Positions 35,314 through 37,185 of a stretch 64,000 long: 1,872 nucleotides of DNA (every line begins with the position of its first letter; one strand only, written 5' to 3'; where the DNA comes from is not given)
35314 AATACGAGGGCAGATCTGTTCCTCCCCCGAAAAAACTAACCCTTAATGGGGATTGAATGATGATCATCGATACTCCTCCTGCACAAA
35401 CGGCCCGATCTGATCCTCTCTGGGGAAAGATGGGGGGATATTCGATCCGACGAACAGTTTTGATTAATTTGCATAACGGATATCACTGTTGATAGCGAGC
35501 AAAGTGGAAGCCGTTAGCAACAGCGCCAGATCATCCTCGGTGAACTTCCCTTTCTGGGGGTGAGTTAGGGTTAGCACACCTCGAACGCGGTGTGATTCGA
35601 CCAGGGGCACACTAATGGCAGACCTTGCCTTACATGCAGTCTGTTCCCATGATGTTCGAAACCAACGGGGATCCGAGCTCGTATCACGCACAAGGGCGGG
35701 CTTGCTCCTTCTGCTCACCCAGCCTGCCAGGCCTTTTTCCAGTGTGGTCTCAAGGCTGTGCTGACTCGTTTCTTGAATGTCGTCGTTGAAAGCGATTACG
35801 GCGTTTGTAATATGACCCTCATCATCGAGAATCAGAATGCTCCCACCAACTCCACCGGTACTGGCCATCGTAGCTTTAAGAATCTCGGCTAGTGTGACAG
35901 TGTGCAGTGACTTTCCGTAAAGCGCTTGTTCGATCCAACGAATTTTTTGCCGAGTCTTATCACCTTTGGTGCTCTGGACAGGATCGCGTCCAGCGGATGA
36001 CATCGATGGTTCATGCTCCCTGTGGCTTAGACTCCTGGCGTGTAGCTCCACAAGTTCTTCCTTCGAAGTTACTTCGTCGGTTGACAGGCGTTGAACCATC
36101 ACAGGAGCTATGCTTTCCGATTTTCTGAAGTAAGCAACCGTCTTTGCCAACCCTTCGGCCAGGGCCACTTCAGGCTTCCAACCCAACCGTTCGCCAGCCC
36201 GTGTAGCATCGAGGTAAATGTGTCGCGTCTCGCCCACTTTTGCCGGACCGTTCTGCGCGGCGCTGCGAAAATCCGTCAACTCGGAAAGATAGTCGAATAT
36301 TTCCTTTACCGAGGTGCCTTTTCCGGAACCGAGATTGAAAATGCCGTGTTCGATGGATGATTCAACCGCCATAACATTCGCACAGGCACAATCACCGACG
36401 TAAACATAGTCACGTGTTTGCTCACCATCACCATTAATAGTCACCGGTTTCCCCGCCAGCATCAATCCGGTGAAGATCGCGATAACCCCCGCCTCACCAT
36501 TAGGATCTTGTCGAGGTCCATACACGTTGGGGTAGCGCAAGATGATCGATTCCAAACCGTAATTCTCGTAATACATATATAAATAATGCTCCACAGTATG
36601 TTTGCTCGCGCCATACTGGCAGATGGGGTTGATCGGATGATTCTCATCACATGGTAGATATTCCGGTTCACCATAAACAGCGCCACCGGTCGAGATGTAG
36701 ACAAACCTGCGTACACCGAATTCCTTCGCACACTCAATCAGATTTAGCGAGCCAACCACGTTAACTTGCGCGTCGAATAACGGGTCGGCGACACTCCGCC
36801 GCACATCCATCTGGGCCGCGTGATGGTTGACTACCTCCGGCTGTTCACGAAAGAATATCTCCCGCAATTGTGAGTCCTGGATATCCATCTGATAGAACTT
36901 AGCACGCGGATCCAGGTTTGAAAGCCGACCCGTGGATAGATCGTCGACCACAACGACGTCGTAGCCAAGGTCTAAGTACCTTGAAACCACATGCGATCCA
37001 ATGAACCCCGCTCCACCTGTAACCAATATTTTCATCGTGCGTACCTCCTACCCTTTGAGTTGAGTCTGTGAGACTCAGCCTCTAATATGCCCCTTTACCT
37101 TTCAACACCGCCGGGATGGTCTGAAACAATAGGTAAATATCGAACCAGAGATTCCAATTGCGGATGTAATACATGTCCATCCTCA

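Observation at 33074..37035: Two adjacent nucleotide-sugar enzymes each carry a C-terminal GAF domain (HddA-GmhA-GAF and epimerase-GAF)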

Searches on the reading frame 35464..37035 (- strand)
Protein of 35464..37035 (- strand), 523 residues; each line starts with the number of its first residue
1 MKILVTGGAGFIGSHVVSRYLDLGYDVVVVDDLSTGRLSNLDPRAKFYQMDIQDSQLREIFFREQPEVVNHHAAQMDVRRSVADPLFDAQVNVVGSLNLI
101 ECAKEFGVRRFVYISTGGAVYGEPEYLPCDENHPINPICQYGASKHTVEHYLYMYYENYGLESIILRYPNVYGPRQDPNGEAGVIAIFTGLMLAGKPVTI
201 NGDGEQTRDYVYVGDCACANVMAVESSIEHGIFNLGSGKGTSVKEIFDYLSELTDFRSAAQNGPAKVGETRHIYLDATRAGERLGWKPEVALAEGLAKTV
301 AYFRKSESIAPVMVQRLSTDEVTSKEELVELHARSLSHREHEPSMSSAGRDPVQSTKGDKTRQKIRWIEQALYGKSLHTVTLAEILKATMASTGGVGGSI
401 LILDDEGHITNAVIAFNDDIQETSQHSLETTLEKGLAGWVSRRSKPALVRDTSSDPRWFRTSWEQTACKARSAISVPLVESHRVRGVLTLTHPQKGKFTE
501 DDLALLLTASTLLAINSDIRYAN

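Call 3: search_protein_families(library=pfam, proteins=[window:35464-37035:-], max_evalue=0.01)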
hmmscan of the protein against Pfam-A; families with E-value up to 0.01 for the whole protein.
window:35464-37035:- (523 aa): 12 families
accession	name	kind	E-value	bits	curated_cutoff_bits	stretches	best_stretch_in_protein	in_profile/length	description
PF01370.27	Epimerase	-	4.6e-60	203.4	20.9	1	3-236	1-240/240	NAD dependent epimerase/dehydratase family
PF16363.11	GDP_Man_Dehyd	-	5.3e-54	184.3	27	1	4-299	1-332/332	GDP-mannose 4,6 dehydratase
PF01073.25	3Beta_HSD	-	5.7e-20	71.9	22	1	4-225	1-230/280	3-beta hydroxysteroid dehydrogenase/isomerase family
PF02719.21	Polysacc_synt_2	-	3.5e-19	69.5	20.2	1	3-282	1-267/293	Polysaccharide biosynthesis protein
PF13185.12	GAF_2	-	1.3e-17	64.8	28.6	1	383-515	9-133/136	GAF domain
PF04321.23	RmlD_sub_bind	-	1.9e-16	60.4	27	1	1-175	1-155/287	RmlD substrate binding domain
PF01590.32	GAF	-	3.5e-13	50.7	22.4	1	382-515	6-131/133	GAF domain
PF07993.18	NAD_binding_4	-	3.8e-10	39.8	20.1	1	52-186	77-217/258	Male sterility protein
PF13492.12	GAF_3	-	2.2e-08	35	27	1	384-515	8-125/129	GAF domain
PF13460.12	NAD_binding_10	-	2.2e-06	28.1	27.2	1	7-169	1-144/184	NAD(P)H-binding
PF05368.20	NmrA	-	2.4e-05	24.5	27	1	2-151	4-133/298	NmrA-like family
PF00106.31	adh_short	-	0.00087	19.3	26.6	0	3-56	3-62/195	short chain dehydrogenase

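Call 4: search_protein_families(library=ncbifam, proteins=[window:35464-37035:-], max_evalue=0.01)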
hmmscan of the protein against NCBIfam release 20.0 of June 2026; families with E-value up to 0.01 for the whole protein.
window:35464-37035:- (523 aa): 37 families (the best 25 are shown)
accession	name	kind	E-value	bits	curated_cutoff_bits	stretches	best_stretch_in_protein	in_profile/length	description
TIGR01179.1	galE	equivalog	3.1e-58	197.2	262.3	1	2-296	1-318/332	UDP-glucose 4-epimerase GalE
TIGR01181.1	dTDP_gluc_dehyt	equivalog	1.3e-48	165.7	365.1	1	2-308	1-316/321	dTDP-glucose 4,6-dehydratase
TIGR04180.1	EDH_00030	hypoth_equivalog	6.1e-35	120.7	475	1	3-290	1-296/297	NAD-dependent 4,6-dehydratase LegB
TIGR02197.1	heptose_epim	equivalog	1.2e-34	119.9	274.6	1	3-255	1-261/316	ADP-glyceromanno-heptose 6-epimerase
NF007490.0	PRK10084.1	subfamily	2.9e-34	118.7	649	1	1-307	1-338/361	dTDP-glucose 4,6-dehydratase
NF007582.0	PRK10217.1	equivalog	1.4e-33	116.5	698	1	2-309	3-337/355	dTDP-glucose 4,6-dehydratase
NF011728.1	PRK15181.1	equivalog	4.8e-33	114.6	760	1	3-305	18-339/348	Vi polysaccharide biosynthesis UDP-N-acetylglucosaminuronic acid C-4 epimerase TviC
NF007956.0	PRK10675.1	subfamily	5e-32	111.4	394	1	1-299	1-325/338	UDP-glucose 4-epimerase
NF008360.0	PRK11150.1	equivalog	5.7e-23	81.6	452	1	3-248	2-248/310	ADP-glyceromanno-heptose 6-epimerase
TIGR02622.1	CDP_4_6_dhtase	equivalog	1.9e-20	73.3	278.45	2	2-159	6-172/352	CDP-glucose 4,6-dehydratase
NF008872.0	PRK11908.1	equivalog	1.5e-16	60.3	294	1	1-307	2-339/349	bifunctional UDP-4-keto-pentose/UDP-xylose synthase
TIGR03466.1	HpnA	hypoth_equivalog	2e-16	59.8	367.65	1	1-257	1-249/327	hopanoid-associated sugar epimerase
NF047922.1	GDPFucSynFcl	equivalog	3.8e-16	59.4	500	1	2-306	4-304/308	GDP-L-fucose synthase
TIGR01214.1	rmlD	equivalog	2.5e-15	56.3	224.05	1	2-200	1-175/285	dTDP-4-dehydrorhamnose reductase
NF043036.1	ErythonDh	equivalog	8.8e-15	54.7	325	1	1-172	1-180/321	D-erythronate dehydrogenase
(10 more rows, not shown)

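Call 12: find_homologous_proteins(query=window:35464-37035:-, max_evalue=0.00001)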
Query window:35464-37035:- (523 aa): 8000 proteins with E <= 0.00001 among 8000 candidates; the best 120 are listed.
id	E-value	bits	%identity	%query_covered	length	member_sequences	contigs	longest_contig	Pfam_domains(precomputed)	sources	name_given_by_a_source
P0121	0.0e+0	1186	100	100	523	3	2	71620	PF04321.24,PF13185.13,PF16363.12,PF02719.22,PF05368.20,PF01073.26,PF01590.33,PF07993.19,PF13460.13,PF13492.13,PF01370.28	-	-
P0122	0.0e+0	1058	89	100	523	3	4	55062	PF04321.24,PF13185.13,PF16363.12,PF02719.22,PF01073.26,PF01590.33,PF07993.19,PF13492.13,PF01370.28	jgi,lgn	jgi:UDP-glucose 4-epimerase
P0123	0.0e+0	1049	89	100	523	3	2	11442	PF04321.24,PF13185.13,PF16363.12,PF02719.22,PF01073.26,PF01590.33,PF07993.19,PF13460.13,PF13492.13,PF01370.28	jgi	-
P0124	6.6e-295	997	86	100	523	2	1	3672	PF04321.24,PF13185.13,PF16363.12,PF02719.22,PF01073.26,PF01590.33,PF07993.19,PF13460.13,PF13492.13,PF01370.28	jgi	-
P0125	6.8e-292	987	84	100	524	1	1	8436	PF04321.24,PF13185.13,PF16363.12,PF02719.22,PF01073.26,PF01590.33,PF07993.19,PF01370.28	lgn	-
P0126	1.3e-289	979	84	100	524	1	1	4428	PF04321.24,PF13185.13,PF16363.12,PF02719.22,PF01073.26,PF01590.33,PF07993.19,PF13492.13,PF01370.28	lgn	-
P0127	3.9e-246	836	71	100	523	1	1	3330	PF04321.24,PF13185.13,PF16363.12,PF02719.22,PF01073.26,PF01590.33,PF07993.19,PF13460.13,PF13492.13,PF01370.28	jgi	-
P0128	6.5e-242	822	70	99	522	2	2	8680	PF04321.24,PF13185.13,PF16363.12,PF02719.22,PF01073.26,PF01590.33,PF07993.19,PF01370.28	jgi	-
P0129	5.2e-236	802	68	100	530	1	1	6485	PF04321.24,PF13185.13,PF16363.12,PF02719.22,PF05368.20,PF01073.26,PF01590.33,PF07993.19,PF13460.13,PF13492.13,PF01370.28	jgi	-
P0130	3.4e-231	786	66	100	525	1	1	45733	PF04321.24,PF13185.13,PF16363.12,PF02719.22,PF01073.26,PF01590.33,PF07993.19,PF13460.13,PF13492.13,PF01370.28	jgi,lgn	-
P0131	3.9e-228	776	67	99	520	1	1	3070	PF04321.24,PF13185.13,PF16363.12,PF02719.22,PF01073.26,PF01590.33,PF07993.19,PF01370.28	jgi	jgi:UDP-glucose 4-epimerase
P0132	1.7e-202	692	88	67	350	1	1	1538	PF04321.24,PF16363.12,PF02719.22,PF01073.26,PF07993.19,PF13460.13,PF01370.28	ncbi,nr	ncbi:MAG: NAD-dependent epimerase/dehydratase family protein, partial [Anaerolineales bacterium]|nr:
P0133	8.3e-193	660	62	90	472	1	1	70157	PF04321.24,PF13185.13,PF16363.12,PF02719.22,PF01073.26,PF01590.33,PF07993.19,PF01370.28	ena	-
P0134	1.6e-192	659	58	99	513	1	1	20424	PF04321.24,PF13185.13,PF16363.12,PF02719.22,PF01073.26,PF01590.33,PF07993.19,PF13460.13,PF13492.13,PF01370.28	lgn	-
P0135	1.1e-191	656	58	99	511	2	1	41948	PF04321.24,PF13185.13,PF16363.12,PF02719.22,PF01073.26,PF01590.33,PF07993.19,PF13492.13,PF01370.28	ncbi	-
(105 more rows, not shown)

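Call 22: search_solved_structures(query=window:35464-37035:-, max_evalue=1e-30, show_alignments=1)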
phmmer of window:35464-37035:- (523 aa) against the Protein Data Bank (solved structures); distinct sequences matched with E-value up to 1e-30: 39.
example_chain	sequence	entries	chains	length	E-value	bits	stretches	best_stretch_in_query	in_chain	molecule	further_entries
4zrm_A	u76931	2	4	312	1e-92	314.7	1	1-306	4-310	UDP-glucose 4-epimerase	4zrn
2p5u_A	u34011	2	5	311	2e-75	257.6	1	1-305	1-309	UDP-glucose 4-epimerase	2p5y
7ys8_A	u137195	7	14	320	1e-74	255.3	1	1-306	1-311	UDP-glucose 4-epimerase | UDP-glucose 4-epimerase along with EC 5.1.3.2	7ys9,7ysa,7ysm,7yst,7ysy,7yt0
6wjb_A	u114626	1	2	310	4.7e-54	187.1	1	2-298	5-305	NAD-dependent epimerase/dehydratase family protein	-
6wj9_A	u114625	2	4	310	2e-53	185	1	2-298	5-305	NAD-dependent epimerase/dehydratase family protein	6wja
6dnt_A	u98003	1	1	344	1.2e-49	172.6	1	3-303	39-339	NAD-dependent epimerase/dehydratase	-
3ru7_A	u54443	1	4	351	1.1e-44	156.2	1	4-303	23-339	WbgU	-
3ru9_A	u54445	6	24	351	1.1e-44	156.2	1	4-303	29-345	WbgU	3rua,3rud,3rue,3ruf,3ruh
3lu1_A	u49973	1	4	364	1.3e-44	156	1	4-303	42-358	WbgU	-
3icp_A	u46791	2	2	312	1.2e-43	152.8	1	1-301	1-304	NAD-dependent epimerase/dehydratase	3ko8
10ke_A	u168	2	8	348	1.7e-43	152.3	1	2-303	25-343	Capsular polysaccharide biosynthesis protein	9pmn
2c20_A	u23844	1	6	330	1.8e-43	152.2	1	3-290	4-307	UDP-GLUCOSE 4-EPIMERASE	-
3ruc_A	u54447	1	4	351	2.7e-43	151.6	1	4-303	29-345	WbgU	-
6bwl_A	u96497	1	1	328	2.2e-40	142.1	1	1-306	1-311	Pal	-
6zl6_A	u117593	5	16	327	6.9e-40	140.4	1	1-304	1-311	Epimerase domain-containing protein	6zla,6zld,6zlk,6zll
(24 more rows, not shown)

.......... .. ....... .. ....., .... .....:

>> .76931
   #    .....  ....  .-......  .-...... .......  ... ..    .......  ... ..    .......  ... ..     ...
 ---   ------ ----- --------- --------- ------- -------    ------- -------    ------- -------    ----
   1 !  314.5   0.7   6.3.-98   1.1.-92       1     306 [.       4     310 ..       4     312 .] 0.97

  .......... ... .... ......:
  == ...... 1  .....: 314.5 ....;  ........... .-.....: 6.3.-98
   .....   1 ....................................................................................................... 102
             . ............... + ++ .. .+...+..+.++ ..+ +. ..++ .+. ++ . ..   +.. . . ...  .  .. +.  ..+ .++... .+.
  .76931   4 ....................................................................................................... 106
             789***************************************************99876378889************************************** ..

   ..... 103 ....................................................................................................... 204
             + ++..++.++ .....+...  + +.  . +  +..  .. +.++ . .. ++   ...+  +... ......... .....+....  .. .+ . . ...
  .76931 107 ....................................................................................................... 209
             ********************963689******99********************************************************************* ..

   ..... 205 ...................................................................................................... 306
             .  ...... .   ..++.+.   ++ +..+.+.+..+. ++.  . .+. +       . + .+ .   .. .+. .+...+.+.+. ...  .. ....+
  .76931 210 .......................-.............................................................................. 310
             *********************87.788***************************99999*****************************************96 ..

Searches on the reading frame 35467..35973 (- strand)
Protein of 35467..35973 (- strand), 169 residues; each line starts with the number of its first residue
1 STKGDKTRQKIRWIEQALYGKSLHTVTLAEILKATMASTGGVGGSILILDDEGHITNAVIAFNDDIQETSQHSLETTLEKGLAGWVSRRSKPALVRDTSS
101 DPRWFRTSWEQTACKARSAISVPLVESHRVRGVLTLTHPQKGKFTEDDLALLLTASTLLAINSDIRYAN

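Call 35: predict_structure(alignment_id=A2)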
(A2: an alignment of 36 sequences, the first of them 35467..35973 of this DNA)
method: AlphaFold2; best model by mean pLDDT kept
length: 169 residues; sequences in the alignment: 36
mean_pLDDT: 92.5   pTM: 0.88
mean pLDDT of the five models: 92.5, 92.2, 88.3, 88.1, 86.5
residues with pLDDT >= 90: 135; 70-90: 29; 50-70: 5; < 50: 0
segments of 3 or more residues with pLDDT < 50: none
pLDDT, mean of each block of 10 residues (from residue 1): 79 91 93 95 96 94 89 88 97 97 92 94 95 97 97 96 80
secondary structure, 60 per line:
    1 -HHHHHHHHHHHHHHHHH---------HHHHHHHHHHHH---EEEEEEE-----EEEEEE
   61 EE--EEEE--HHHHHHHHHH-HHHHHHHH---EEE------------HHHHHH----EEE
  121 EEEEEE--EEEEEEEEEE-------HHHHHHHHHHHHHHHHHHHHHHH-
elements in order: H2-18 H28-39 E43-49 E55-62 E65-68 H71-80 H82-89 E93-95 H108-113 E118-126 E129-138 H146-168

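Call 38: fold_search(model_id=the predicted structure, library=pdb)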
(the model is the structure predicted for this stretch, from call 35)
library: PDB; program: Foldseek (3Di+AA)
matches with E <= 10: 1436; with E <= 0.001: 416
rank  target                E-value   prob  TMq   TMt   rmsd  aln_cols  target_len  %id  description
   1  4mcw_B                5.8e-09  1.00  0.64  0.34   5.0       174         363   21  Crystal structure of a HD-GYP domain (a cyclic-di-GMP phosphodiesterase) containing a tri-nuclear metal centre (released 2014-02-19)
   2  4mcw_A                2.6e-08  1.00  0.60  0.32   5.4       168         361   19  Crystal structure of a HD-GYP domain (a cyclic-di-GMP phosphodiesterase) containing a tri-nuclear metal centre (released 2014-02-19)
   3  5w10_C                2.9e-08  1.00  0.55  0.54   6.2       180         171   17  Lcd1 GAF domain in complex with cAMP ligand (released 2017-06-28)
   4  5w10_D                3.5e-08  1.00  0.56  0.56   6.2       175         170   19  Lcd1 GAF domain in complex with cAMP ligand (released 2017-06-28)
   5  8jrc_B                6.6e-08  1.00  0.66  0.65   5.3       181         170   16  Crystal structure of the GAF domain of the transcriptional activator NifA (released 2024-06-19)
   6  8jrc_A                7.5e-08  1.00  0.69  0.68   4.3       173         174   18  Crystal structure of the GAF domain of the transcriptional activator NifA (released 2024-06-19)
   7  3ci6_B                7.5e-08  1.00  0.60  0.61   5.0       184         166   18  Crystal structure of the GAF domain from Acinetobacter phosphoenolpyruvate-protein phosphotransferase (released 2008-05-13)
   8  5w10_A                8.0e-08  1.00  0.60  0.59   5.9       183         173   20  Lcd1 GAF domain in complex with cAMP ligand (released 2017-06-28)
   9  3ci6_A                9.0e-08  1.00  0.61  0.64   5.4       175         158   19  Crystal structure of the GAF domain from Acinetobacter phosphoenolpyruvate-protein phosphotransferase (released 2008-05-13)
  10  3lfv_B                1.0e-07  1.00  0.61  0.31   6.4       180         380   16  crystal structure of unliganded PDE5A GAF domain (released 2010-09-22)
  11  3lfv_A                1.2e-07  1.00  0.67  0.32   4.0       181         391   14  crystal structure of unliganded PDE5A GAF domain (released 2010-09-22)
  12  5w10_B                1.2e-07  1.00  0.61  0.60   5.8       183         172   20  Lcd1 GAF domain in complex with cAMP ligand (released 2017-06-28)
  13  4g3v_A                1.4e-07  1.00  0.64  0.66   4.7       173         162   17  Crystal structure of A. Aeolicus nlh2 gaf domain in an inactive state (released 2013-05-29)
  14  8dgd_A                1.5e-07  1.00  0.62  0.63   4.4       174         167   17  Crystal Structure of GAF domain-containing protein, from Klebsiella pneumoniae (released 2023-03-01)
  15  1vhm_B                1.7e-07  1.00  0.65  0.69   5.1       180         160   17  Crystal structure of an hypothetical protein (released 2003-12-30)
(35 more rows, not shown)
